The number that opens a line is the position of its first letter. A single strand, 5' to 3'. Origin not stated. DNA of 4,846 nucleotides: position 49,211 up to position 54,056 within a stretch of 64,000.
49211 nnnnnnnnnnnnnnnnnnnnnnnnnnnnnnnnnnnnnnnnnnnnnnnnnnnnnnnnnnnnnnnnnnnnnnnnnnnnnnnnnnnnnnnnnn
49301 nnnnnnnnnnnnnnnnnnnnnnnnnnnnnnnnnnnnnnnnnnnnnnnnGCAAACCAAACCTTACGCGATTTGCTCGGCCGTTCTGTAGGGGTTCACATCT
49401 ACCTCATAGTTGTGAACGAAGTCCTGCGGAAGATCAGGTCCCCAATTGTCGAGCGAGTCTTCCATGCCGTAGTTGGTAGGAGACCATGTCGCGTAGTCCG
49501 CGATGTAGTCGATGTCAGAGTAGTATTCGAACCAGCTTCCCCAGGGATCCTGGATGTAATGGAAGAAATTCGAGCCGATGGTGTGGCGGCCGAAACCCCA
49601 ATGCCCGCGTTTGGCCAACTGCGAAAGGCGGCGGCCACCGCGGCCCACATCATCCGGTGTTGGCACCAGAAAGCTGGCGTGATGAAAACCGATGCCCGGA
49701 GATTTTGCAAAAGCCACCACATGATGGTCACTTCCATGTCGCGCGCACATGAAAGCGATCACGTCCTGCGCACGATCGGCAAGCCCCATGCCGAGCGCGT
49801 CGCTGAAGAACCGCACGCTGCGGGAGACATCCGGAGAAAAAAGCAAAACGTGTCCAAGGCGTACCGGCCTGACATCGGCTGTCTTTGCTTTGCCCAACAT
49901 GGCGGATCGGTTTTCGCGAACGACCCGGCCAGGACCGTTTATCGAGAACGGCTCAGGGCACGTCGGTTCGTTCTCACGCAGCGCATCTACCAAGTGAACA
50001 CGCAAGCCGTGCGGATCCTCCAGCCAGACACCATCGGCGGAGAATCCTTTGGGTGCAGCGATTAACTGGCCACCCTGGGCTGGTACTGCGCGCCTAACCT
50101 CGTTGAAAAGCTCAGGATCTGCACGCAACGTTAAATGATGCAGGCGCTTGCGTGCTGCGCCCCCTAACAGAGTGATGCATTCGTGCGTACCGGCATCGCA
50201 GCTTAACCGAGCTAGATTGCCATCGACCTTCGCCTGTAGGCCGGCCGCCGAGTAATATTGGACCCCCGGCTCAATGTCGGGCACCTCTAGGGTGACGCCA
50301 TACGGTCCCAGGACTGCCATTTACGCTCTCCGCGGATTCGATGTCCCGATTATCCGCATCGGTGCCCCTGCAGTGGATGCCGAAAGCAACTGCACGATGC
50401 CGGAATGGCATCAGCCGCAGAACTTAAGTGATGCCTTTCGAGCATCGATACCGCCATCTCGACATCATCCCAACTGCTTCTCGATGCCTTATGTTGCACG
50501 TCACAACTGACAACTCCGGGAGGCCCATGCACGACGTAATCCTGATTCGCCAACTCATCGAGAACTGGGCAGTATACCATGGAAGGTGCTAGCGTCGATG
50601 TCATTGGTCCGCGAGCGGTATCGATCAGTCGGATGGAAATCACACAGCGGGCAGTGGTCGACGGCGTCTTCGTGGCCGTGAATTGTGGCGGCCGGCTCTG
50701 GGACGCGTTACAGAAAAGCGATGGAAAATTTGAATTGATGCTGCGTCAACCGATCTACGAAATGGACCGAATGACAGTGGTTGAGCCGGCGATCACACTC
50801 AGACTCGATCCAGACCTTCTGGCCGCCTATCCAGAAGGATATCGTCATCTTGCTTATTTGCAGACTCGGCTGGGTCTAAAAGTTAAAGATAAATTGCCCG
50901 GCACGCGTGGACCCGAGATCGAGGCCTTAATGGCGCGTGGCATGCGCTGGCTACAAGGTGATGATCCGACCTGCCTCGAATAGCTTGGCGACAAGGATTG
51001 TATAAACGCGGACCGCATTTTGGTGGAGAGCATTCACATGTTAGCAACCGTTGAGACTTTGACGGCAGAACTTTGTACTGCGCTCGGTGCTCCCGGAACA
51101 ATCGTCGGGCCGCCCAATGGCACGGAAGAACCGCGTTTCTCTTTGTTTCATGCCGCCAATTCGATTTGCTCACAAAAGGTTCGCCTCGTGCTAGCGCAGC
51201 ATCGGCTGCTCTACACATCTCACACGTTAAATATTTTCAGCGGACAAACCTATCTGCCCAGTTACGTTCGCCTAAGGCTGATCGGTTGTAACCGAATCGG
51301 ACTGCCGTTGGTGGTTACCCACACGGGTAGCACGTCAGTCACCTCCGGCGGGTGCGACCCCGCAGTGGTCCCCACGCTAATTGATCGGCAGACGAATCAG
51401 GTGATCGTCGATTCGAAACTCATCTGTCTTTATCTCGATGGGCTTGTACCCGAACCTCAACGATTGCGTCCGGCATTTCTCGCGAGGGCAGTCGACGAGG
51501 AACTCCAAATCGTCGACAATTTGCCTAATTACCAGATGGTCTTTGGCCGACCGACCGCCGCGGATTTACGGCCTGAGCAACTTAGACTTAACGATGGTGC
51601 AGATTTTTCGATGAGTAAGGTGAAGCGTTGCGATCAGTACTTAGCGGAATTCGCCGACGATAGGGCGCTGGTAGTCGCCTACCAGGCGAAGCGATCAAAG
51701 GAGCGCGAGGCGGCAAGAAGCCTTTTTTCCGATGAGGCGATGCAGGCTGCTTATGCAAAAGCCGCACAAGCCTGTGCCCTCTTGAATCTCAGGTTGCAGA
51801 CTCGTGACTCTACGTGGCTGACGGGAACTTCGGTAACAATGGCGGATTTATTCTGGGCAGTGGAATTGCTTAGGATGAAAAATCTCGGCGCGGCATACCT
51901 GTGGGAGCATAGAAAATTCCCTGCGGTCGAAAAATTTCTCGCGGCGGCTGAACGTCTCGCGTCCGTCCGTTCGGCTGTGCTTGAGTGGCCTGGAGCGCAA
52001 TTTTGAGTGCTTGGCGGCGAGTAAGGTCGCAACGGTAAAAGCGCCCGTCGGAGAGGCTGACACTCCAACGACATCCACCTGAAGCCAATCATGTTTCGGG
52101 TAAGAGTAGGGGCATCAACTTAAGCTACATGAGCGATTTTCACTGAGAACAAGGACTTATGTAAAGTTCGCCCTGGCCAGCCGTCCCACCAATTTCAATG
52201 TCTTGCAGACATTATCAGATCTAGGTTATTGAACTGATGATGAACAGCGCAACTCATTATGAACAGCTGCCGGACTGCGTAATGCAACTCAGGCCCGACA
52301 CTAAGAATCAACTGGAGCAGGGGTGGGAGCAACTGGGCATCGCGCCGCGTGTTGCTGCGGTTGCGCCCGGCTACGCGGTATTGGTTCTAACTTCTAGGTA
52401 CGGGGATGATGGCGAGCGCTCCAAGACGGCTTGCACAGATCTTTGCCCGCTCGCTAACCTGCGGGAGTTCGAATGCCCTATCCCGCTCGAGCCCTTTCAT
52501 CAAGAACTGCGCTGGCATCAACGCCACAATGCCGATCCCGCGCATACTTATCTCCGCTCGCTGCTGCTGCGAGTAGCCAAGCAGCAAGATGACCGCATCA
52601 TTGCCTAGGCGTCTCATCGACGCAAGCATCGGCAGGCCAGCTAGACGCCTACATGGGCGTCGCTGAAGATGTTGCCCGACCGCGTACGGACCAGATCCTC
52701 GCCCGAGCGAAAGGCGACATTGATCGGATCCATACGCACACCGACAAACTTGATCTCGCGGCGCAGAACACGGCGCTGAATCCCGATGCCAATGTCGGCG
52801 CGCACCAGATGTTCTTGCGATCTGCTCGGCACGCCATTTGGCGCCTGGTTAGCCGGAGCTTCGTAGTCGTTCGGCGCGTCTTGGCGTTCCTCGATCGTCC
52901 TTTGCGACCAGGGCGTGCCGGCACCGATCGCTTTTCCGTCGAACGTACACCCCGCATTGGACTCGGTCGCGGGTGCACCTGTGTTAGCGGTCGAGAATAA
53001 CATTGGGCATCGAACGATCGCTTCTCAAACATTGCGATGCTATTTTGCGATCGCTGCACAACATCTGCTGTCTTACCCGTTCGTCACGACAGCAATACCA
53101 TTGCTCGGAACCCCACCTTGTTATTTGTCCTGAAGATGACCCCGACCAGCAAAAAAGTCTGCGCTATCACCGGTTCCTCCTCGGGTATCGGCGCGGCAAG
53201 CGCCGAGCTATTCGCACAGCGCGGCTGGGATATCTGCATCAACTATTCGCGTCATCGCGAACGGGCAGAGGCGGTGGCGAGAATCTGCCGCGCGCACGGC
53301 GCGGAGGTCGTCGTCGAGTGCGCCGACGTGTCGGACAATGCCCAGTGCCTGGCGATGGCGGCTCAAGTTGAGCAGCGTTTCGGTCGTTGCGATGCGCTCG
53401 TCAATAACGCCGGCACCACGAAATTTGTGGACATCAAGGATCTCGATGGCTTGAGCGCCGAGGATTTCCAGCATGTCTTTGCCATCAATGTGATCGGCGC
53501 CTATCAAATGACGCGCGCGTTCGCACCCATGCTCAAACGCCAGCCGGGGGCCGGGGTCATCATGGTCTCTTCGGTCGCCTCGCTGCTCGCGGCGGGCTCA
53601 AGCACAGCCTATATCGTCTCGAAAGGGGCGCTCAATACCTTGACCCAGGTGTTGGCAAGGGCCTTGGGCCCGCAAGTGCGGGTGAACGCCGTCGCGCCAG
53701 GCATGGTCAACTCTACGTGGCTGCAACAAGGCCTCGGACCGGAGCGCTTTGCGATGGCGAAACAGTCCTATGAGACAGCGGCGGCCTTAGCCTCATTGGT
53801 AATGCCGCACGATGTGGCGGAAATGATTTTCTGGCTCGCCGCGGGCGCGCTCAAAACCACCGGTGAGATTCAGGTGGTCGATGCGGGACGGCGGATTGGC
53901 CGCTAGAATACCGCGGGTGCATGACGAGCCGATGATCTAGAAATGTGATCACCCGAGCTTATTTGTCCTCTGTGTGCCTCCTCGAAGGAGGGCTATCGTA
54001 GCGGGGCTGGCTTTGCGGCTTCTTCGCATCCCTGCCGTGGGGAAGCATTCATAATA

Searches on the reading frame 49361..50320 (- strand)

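Call 17: search_protein_families(library=ncbifam, proteins=[window:49361-50320:-], max_evalue=1e-8)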
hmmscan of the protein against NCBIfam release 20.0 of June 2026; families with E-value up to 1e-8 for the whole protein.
window:49361-50320:- (319 aa): 2 families
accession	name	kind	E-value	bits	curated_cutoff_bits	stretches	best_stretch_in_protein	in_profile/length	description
TIGR02295.1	HpaD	equivalog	1e-20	74.2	321.4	1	9-300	8-292/298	3,4-dihydroxyphenylacetate 2,3-dioxygenase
TIGR03211.1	catechol_2_3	equivalog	7.4e-16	58.3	320.2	1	9-286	8-280/303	catechol 2,3-dioxygenase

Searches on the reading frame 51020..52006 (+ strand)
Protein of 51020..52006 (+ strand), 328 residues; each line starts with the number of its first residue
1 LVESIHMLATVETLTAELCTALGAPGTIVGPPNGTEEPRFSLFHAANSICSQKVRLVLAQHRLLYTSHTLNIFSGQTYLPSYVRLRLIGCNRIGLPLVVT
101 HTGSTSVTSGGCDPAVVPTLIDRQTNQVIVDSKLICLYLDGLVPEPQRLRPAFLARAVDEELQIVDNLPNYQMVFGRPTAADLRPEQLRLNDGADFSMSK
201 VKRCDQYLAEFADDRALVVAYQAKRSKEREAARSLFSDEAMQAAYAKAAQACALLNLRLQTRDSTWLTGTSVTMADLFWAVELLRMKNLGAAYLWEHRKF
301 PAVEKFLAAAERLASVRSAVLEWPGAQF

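Call 24: search_protein_families(library=pfam, proteins=[window:51020-52006:+], max_evalue=0.00001)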
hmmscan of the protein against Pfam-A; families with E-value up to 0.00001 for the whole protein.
window:51020-52006:+ (328 aa): 1 family
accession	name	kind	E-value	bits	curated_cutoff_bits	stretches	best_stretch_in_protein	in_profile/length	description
PF13417.12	GST_N_3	-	9e-06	26.4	22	0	116-146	46-74/75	Glutathione S-transferase, N-terminal domain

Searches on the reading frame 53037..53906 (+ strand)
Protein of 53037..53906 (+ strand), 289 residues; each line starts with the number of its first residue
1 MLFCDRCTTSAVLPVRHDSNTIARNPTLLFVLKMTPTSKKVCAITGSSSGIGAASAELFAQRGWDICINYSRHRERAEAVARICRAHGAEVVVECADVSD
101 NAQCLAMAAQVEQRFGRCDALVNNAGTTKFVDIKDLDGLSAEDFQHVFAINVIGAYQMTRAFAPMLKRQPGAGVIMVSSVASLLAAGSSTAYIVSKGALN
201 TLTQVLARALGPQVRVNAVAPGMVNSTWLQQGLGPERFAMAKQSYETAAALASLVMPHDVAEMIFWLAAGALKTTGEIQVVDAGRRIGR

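Call 24: search_protein_families(library=pfam, proteins=[window:53037-53906:+], max_evalue=0.00001)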
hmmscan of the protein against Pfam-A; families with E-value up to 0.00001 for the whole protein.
window:53037-53906:+ (289 aa): 3 families
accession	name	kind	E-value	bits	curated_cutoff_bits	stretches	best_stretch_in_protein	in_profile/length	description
PF13561.12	adh_short_C2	-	2.3e-48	165.3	27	1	48-284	5-234/236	Enoyl-(Acyl carrier protein) reductase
PF00106.31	adh_short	-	4.9e-45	153.8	26.6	1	40-231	1-188/195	short chain dehydrogenase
PF08659.16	KR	-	1e-14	55.3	22.6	1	44-209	5-166/180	KR domain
